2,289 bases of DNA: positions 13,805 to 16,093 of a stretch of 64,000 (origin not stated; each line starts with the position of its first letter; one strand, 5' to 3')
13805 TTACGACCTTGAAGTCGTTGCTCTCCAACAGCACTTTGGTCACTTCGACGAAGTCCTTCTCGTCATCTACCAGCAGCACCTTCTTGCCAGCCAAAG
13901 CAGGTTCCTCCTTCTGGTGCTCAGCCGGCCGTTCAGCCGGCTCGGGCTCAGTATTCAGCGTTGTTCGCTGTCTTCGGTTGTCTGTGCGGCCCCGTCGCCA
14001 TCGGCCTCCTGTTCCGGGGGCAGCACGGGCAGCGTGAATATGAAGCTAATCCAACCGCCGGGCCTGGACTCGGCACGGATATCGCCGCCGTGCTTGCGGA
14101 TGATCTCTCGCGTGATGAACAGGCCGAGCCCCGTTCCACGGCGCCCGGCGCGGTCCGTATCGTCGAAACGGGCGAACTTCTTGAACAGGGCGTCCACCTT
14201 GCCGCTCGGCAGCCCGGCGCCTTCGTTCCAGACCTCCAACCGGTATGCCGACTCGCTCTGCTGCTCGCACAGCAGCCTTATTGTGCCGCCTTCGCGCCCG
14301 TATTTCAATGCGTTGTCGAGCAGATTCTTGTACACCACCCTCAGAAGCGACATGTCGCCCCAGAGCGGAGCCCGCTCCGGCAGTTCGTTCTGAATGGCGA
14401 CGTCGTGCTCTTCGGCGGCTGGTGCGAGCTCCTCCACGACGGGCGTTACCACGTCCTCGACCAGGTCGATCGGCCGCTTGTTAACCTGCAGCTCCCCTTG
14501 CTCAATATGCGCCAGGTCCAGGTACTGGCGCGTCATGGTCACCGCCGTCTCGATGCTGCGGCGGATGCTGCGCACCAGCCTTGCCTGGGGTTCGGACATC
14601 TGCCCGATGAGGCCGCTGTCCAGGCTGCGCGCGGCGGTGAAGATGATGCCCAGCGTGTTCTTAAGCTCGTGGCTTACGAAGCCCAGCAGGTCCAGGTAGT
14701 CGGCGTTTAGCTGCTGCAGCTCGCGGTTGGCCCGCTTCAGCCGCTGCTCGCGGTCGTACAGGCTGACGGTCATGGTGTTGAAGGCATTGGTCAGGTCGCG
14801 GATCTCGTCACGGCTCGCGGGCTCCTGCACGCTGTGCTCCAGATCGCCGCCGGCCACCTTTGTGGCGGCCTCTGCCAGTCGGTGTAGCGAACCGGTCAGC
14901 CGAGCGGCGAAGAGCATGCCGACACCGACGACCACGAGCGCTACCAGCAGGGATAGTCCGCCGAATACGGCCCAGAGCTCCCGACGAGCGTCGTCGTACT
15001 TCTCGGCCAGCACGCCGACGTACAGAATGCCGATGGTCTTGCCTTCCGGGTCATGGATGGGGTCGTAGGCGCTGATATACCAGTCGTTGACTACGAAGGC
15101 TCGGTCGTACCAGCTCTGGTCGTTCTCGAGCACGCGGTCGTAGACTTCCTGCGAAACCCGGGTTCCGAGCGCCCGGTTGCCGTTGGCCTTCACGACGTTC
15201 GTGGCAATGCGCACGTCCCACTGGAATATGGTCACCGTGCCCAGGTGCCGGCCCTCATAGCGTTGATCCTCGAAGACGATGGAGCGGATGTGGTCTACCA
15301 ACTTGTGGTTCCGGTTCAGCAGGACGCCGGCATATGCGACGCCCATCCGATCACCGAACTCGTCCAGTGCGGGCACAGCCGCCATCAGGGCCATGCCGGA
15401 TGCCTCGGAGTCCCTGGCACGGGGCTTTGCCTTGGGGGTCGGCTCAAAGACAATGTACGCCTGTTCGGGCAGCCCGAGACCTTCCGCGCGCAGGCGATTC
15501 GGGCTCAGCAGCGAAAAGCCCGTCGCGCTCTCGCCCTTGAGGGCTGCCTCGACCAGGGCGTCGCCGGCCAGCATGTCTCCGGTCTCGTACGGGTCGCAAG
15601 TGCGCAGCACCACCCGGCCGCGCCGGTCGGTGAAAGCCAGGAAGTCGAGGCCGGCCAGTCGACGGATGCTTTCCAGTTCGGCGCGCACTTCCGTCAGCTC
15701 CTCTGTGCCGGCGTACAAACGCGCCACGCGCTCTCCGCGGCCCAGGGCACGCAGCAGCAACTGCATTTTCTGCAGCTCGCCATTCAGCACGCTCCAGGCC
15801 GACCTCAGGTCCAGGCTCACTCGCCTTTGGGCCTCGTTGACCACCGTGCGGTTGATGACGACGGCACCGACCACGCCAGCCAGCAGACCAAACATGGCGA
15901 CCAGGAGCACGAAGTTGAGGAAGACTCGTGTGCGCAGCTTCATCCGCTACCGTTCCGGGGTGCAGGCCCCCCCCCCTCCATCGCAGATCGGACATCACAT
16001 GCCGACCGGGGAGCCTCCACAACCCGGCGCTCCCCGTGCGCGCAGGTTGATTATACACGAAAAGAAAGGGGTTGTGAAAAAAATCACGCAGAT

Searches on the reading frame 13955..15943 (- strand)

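Call 70: search_protein_families(library=pfam, proteins=[window:13955-15943:-], max_evalue=0.00001)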
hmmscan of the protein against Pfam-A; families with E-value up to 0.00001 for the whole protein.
window:13955-15943:- (662 aa): 6 families
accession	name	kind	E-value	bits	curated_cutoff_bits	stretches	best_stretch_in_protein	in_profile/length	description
PF17202.10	sCache_3_3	-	4.6e-33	114.2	28.8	1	209-321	3-105/107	Single cache domain 3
PF02518.31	HATPase_c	-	7.3e-23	81.6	26.4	1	530-640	2-109/111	Histidine kinase-, DNA gyrase B-, and HSP90-like ATPase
PF17201.10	Cache_3-Cache_2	-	4.7e-22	79.1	27.7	1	235-323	100-195/299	Cache 3/Cache 2 fusion domain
PF17203.10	sCache_3_2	-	4e-16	59.8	28.4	1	212-321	40-136/140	Single cache domain 3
PF00672.30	HAMP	-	5.9e-12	46.2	25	1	344-395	1-51/53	HAMP domain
PF00512.31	HisKA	-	3.7e-07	30.5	26.9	1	418-483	4-66/66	His Kinase A (phospho-acceptor) domain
